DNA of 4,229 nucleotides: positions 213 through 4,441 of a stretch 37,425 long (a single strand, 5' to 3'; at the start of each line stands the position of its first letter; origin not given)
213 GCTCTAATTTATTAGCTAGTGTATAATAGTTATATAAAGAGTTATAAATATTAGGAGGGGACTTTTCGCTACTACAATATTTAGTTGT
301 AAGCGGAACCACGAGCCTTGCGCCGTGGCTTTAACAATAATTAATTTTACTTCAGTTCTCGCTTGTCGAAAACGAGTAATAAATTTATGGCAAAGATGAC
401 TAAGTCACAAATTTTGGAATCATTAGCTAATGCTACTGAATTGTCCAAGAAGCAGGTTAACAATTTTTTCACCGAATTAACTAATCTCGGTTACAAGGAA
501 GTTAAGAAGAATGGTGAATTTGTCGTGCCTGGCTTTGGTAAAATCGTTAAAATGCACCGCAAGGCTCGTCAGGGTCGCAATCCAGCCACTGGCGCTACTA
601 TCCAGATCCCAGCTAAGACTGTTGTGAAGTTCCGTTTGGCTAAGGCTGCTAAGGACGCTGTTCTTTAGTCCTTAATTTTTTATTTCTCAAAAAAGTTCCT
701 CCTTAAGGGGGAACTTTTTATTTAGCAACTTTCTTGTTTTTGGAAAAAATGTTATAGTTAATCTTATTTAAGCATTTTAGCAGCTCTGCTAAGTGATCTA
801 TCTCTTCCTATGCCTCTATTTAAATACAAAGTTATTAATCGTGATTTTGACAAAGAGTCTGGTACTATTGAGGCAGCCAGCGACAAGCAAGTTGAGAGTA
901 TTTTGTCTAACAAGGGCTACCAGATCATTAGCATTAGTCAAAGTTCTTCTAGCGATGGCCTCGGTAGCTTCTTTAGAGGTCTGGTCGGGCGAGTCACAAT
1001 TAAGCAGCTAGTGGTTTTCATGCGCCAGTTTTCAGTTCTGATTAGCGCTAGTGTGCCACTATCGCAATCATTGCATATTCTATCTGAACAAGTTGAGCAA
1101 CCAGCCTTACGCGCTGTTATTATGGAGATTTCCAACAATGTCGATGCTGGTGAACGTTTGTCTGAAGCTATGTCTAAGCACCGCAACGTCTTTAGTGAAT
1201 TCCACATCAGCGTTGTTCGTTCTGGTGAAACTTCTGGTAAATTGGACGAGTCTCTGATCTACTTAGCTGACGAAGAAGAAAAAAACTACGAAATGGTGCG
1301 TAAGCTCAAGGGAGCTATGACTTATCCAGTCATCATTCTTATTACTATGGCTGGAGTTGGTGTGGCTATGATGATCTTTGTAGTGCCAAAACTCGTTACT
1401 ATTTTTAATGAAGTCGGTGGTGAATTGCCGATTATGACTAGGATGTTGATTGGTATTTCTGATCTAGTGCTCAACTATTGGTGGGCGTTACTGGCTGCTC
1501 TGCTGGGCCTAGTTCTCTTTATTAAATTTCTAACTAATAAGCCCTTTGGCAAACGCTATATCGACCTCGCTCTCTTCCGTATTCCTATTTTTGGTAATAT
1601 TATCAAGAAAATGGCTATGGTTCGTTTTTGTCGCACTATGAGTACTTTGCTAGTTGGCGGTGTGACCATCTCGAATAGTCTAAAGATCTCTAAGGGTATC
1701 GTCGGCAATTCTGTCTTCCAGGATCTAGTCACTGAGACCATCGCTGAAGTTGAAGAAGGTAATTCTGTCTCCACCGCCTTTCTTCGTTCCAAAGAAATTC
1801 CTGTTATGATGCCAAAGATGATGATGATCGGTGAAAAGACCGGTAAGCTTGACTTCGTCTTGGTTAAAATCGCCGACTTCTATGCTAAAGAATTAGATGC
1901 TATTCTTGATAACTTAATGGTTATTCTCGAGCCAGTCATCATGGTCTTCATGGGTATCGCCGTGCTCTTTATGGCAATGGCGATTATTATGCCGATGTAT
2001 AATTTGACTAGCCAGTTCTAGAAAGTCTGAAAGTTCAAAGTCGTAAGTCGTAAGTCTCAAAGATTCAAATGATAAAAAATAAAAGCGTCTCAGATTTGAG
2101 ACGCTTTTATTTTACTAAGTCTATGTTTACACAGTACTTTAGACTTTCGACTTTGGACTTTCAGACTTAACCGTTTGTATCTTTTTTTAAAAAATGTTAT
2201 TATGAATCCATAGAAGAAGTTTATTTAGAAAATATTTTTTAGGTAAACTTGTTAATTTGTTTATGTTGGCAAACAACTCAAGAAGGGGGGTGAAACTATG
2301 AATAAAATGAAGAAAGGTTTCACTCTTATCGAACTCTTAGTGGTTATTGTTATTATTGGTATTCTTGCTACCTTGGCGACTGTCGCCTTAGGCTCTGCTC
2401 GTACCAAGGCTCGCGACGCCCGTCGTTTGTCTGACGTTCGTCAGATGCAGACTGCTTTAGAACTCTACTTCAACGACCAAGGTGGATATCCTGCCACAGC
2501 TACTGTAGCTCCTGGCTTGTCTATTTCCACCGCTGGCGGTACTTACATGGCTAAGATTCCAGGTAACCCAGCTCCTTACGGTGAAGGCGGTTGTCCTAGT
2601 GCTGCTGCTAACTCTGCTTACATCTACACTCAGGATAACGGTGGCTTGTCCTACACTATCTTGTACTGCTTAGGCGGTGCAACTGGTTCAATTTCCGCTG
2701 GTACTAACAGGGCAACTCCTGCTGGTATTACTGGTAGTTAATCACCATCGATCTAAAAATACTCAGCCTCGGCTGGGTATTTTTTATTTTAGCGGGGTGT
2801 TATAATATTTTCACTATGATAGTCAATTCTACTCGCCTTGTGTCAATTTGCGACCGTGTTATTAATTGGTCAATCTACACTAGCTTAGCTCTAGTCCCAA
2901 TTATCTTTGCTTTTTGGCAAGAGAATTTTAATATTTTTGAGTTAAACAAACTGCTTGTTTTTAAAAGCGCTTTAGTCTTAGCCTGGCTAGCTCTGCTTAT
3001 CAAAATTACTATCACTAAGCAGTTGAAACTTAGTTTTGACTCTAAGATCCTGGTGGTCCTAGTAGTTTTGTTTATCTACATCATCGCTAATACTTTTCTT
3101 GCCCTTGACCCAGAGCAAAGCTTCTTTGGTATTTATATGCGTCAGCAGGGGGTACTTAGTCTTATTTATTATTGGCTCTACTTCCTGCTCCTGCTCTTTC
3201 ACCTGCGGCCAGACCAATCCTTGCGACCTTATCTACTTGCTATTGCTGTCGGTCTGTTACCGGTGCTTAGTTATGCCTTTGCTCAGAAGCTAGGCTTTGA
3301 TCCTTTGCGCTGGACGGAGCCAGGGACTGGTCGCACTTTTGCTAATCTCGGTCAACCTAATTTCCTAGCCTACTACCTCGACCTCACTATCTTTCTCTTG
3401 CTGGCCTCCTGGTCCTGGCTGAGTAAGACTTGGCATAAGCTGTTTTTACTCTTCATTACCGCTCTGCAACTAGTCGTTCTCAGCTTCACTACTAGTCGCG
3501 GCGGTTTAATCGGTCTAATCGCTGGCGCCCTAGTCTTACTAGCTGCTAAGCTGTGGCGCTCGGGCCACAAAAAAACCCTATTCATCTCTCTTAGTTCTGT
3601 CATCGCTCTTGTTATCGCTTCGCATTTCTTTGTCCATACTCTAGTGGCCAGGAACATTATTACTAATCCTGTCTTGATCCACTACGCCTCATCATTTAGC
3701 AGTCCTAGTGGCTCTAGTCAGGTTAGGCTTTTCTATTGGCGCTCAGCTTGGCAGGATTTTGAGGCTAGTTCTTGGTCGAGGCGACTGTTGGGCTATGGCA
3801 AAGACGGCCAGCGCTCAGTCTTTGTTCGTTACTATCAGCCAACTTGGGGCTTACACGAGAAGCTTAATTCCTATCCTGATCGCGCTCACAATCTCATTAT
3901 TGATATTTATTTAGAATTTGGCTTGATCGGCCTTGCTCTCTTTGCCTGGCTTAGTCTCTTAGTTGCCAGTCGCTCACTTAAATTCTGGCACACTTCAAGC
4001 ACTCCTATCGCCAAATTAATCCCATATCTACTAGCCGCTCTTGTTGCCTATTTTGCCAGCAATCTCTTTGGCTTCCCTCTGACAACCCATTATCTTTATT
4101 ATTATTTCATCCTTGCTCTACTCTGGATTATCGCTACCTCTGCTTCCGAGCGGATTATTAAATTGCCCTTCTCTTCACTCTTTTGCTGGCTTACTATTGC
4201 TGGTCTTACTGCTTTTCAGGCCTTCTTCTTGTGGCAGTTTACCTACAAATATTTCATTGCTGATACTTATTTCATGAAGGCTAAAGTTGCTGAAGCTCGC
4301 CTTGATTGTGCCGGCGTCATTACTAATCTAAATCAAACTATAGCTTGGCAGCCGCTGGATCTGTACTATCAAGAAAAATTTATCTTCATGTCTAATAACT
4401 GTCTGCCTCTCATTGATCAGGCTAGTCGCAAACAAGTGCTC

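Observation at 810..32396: Type IV pilus genes bracket a ~26 kb glycan locus (pilC-pilin-Wzy_C ... pilD)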

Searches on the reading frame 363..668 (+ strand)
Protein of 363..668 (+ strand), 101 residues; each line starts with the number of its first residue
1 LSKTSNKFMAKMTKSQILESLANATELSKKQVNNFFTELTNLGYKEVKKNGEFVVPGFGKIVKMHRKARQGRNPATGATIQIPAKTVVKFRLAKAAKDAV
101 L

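Call 3: search_protein_families(library=pfam, proteins=[window:363-668:+])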
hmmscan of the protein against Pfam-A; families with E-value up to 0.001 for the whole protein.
window:363-668:+ (101 aa): 1 family
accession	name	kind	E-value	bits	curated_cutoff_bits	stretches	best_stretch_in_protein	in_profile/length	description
PF00216.26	Bac_DNA_binding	-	1.8e-25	89.4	22.4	1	12-100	1-89/90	Bacterial DNA-binding protein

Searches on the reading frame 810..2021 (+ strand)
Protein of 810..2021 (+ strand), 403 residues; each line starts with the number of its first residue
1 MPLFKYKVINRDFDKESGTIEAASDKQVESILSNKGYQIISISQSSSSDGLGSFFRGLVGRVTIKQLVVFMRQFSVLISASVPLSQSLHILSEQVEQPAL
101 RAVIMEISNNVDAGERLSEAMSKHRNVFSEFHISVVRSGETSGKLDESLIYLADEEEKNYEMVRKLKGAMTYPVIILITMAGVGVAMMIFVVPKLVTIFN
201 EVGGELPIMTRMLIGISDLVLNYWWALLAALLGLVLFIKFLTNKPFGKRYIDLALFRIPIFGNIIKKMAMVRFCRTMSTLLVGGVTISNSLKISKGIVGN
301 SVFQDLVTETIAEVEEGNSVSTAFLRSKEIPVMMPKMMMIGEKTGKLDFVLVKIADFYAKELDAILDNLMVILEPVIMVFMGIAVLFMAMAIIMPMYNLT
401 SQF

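Call 3: search_protein_families(library=pfam, proteins=[window:810-2021:+])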
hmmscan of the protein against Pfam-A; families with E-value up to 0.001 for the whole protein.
window:810-2021:+ (403 aa): 1 family
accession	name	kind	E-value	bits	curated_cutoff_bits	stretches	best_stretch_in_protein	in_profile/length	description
PF00482.28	T2SSF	-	9.3e-55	184.4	25.2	2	70-193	1-125/125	Type II secretion system (T2SS), protein F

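Call 13: search_protein_families(library=ncbifam, proteins=[window:810-2021:+], max_evalue=0.01)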
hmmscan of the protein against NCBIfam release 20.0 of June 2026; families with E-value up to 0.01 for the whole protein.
window:810-2021:+ (403 aa): 6 families
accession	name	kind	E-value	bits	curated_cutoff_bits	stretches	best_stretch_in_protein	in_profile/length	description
TIGR02120.1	GspF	equivalog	1.5e-100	337.2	424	1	4-401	1-399/401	type II secretion system inner membrane protein GspF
NF052607.1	T4PiliAsmPilCThrm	equivalog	3.5e-92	309.6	700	1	1-401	1-402/406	type IV pilus assembly protein PilC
NF052606.1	T4PiliAsmPilCMyx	equivalog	1.4e-85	287.6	700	1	2-401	20-416/419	type IV pilus assembly protein PilC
NF047826.1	T3SSXpsF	equivalog_domain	1.1e-69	235.2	650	1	1-401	1-402/405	type II secretion system protein XpsF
NF007861.0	PRK10573.1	equivalog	4.2e-68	230.2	401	1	3-400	6-395/401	protein transport protein HofC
NF041012.2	T4P_ComGB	equivalog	6.9e-37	127.5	240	1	68-399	4-330/332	competence type IV pilus assembly protein ComGB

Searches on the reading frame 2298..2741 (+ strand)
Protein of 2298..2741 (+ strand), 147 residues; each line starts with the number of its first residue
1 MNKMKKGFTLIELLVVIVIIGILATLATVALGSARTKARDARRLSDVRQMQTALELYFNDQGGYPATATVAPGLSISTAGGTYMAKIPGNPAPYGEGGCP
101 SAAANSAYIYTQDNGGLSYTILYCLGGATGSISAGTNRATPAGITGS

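Call 3: search_protein_families(library=pfam, proteins=[window:2298-2741:+])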
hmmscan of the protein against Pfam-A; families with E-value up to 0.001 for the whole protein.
window:2298-2741:+ (147 aa): 1 family
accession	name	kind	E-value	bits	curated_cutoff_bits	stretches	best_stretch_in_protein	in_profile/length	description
PF07963.17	N_methyl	-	6e-10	38.7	21.2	1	3-27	2-26/27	Prokaryotic N-terminal methylation motif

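Call 13: search_protein_families(library=ncbifam, proteins=[window:2298-2741:+], max_evalue=0.01)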
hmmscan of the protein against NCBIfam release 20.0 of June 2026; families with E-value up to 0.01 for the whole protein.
window:2298-2741:+ (147 aa): 12 families
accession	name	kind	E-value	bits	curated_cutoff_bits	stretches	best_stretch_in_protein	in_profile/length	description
TIGR01710.1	typeII_sec_gspG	equivalog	3.8e-14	52.9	88.85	1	6-126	1-116/134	type II secretion system major pseudopilin GspG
TIGR01708.2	typeII_sec_gspH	equivalog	2.2e-10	40.8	80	1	6-43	2-42/169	type II secretion system minor pseudopilin GspH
TIGR02532.1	IV_pilin_GFxxxE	domain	7.2e-10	38.3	16.3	1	5-28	1-24/24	prepilin-type N-terminal cleavage/methylation domain-containing protein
NF041775.1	typeIV_PilA_Myxo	equivalog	3e-07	30.6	400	1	2-68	7-73/214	type IV pilin protein PilA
NF007862.0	PRK10574.1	equivalog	9.5e-07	29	138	1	4-69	3-68/145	prepilin peptidase-dependent pilin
NF040999.1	pilin_ComGC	equivalog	2.9e-06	27.4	75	1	5-68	1-64/84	competence type IV pilus major pilin ComGC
TIGR02596.1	TIGR02596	subfamily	4.3e-05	23.7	70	1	8-34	1-27/196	Verru_Chthon cassette protein D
NF041013.1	T4P_ComGE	equivalog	8.9e-05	22.5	49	1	4-62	2-61/83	competence type IV pilus minor pilin ComGE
NF007800.0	PRK10506.1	equivalog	0.00018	21.4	158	1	2-46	5-49/163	prepilin peptidase-dependent protein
TIGR02599.1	TIGR02599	subfamily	0.0014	17.9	256.5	1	7-55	1-50/361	Verru_Chthon cassette protein C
NF040982.1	ComGD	equivalog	0.0033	17.8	70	1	5-31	1-27/139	competence type IV pilus minor pilin ComGD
NF041002.1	pilin_ComGF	equivalog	0.0098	16.1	80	0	5-38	1-34/139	competence type IV pilus minor pilin ComGF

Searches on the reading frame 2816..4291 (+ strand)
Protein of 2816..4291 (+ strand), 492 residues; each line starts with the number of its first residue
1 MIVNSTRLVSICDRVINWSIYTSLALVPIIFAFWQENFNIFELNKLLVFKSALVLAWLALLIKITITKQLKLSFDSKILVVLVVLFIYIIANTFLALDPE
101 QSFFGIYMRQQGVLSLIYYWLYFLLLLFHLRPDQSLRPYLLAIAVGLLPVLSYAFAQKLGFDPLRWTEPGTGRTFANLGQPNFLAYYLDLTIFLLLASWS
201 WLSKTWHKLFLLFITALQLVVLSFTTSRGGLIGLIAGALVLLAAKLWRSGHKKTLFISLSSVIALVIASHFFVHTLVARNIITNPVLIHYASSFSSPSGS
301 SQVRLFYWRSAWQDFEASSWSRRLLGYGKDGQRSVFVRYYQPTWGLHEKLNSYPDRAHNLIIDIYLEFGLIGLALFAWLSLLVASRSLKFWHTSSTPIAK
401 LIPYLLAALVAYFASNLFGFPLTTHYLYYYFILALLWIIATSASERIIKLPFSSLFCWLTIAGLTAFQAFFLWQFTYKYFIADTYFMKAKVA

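Call 47: search_solved_structures(query=A3, max_evalue=10, show_alignments=2)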
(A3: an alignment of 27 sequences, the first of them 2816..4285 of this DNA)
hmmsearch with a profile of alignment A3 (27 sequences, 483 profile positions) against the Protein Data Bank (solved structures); distinct sequences matched with E-value up to 10: 0.

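Call 78: predict_structure(alignment_id=A5)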
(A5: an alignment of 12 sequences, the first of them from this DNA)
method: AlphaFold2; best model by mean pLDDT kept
length: 492 residues; sequences in the alignment: 12
mean_pLDDT: 78.9   pTM: 0.84
mean pLDDT of the five models: 78.9, 78.8, 76.6, 75.7, 75.1
residues with pLDDT >= 90: 105; 70-90: 266; 50-70: 97; < 50: 24
segments of 3 or more residues with pLDDT < 50: 36-40, 166-179, 349-352
pLDDT, mean of each block of 10 residues (from residue 1): 79 95 87 57 72 93 90 78 84 85 72 82 90 81 87 78 51 46 80 89 86 90 78 90 88 83 77 72 64 55 72 85 84 70 57 59 86 90 92 87 94 80 70 91 73 88 89 77 65 61
secondary structure, 60 per line:
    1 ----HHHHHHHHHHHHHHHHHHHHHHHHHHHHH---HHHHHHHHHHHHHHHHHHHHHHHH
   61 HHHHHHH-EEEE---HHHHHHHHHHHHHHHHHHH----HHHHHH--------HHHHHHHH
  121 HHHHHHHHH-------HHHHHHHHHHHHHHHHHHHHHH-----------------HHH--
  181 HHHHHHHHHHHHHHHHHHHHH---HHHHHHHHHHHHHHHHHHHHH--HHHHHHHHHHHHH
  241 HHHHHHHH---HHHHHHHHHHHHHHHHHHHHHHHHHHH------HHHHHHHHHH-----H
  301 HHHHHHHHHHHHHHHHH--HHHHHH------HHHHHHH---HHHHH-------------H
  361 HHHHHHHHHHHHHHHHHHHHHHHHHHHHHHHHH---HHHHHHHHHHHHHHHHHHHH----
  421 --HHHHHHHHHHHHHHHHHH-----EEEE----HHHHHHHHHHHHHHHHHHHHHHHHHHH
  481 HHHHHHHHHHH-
elements in order: H5-33 H37-67 E69-72 H76-94 H99-104 H113-129 H137-158 H181-201 H205-225 H228-248 H252-278 H285-294 H300-317 H320-325 H332-338 H342-346 H360-393 H397-416 H423-440 E446-449 H454-491

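Call 82: fold_search(model_id=the predicted structure, library=pdb)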
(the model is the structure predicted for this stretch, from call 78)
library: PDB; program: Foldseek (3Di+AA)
matches with E <= 10: 88; with E <= 0.001: 1
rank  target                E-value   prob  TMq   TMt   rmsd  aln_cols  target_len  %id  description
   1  7tpg_B                1.5e-05  1.00  0.56  0.66   6.7       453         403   14  Single-Particle Cryo-EM Structure of the WaaL O-antigen ligase in its ligand bound state (released 2022-04-06)
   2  8tj3_B                3.5e-02  1.00  0.38  0.50   7.9       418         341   12  Structural basis of peptidoglycan synthesis by E. coli RodA-PBP2 complex (released 2023-08-30)
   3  8p1u_A                5.0e-02  0.99  0.33  0.40   9.4       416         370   14  Structure of divisome complex FtsWIQLB (released 2024-05-22)
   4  8bh1_A                7.9e-02  0.99  0.36  0.47   8.9       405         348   12  Core divisome complex FtsWIQBL from Pseudomonas aeruginosa (released 2023-04-19)
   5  7xa9_A                1.2e-01  0.21  0.15  0.12  24.6       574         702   12  Structure of Arabidopsis thaliana CLCa (released 2023-03-22)
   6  7ru6_A                5.2e-01  0.14  0.12  0.16  21.3       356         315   14  Cryo-EM structure of the HIV-1 restriction factor human SERINC3 (released 2022-08-24)
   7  9pcb                  5.4e-01  0.11  0.15  0.16  27.7       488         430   12  Structure of Synaptic Vesicle Protein 2A Bound to UCB-J (released 2025-09-10)
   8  6euq                  9.3e-01  0.09  0.15  0.18  21.7       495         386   12  MdfA(Q131R/L339E) (released 2018-08-08)
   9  9i5z_A                1.2e+00  0.06  0.15  0.15  24.0       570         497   12  Upregulated state of BetP in potassium (released 2026-02-18)
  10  4ikz                  1.3e+00  0.04  0.10  0.11  27.6       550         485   13  Crystal structure of peptide transporter POT (E310Q mutant) in complex with alafosfalin (released 2013-07-10)
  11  4ain_C                1.3e+00  0.08  0.16  0.16  24.5       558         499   13  Crystal structure of BetP with asymmetric protomers. (released 2012-06-06)
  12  6rko_A                1.4e+00  0.07  0.14  0.15  25.2       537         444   10  Cryo-EM structure of the E. coli cytochrome bd-I oxidase at 2.68 A resolution (released 2019-10-16)
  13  6m2l_B                1.5e+00  0.06  0.13  0.13  23.9       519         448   12  Crystal structure of Plasmodium falciparum hexose transporter PfHT1 bound with C3361 (released 2020-09-09)
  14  9vsp_A                1.7e+00  0.05  0.11  0.13  25.5       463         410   12  The DCY1020-bound structure of TMEM175 (released 2025-09-17)
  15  9oki                  1.8e+00  0.05  0.13  0.13  23.8       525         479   11  Cryo-EM structure of human SV2A in complex with UCBJ and UCB1244283 (released 2025-12-10)
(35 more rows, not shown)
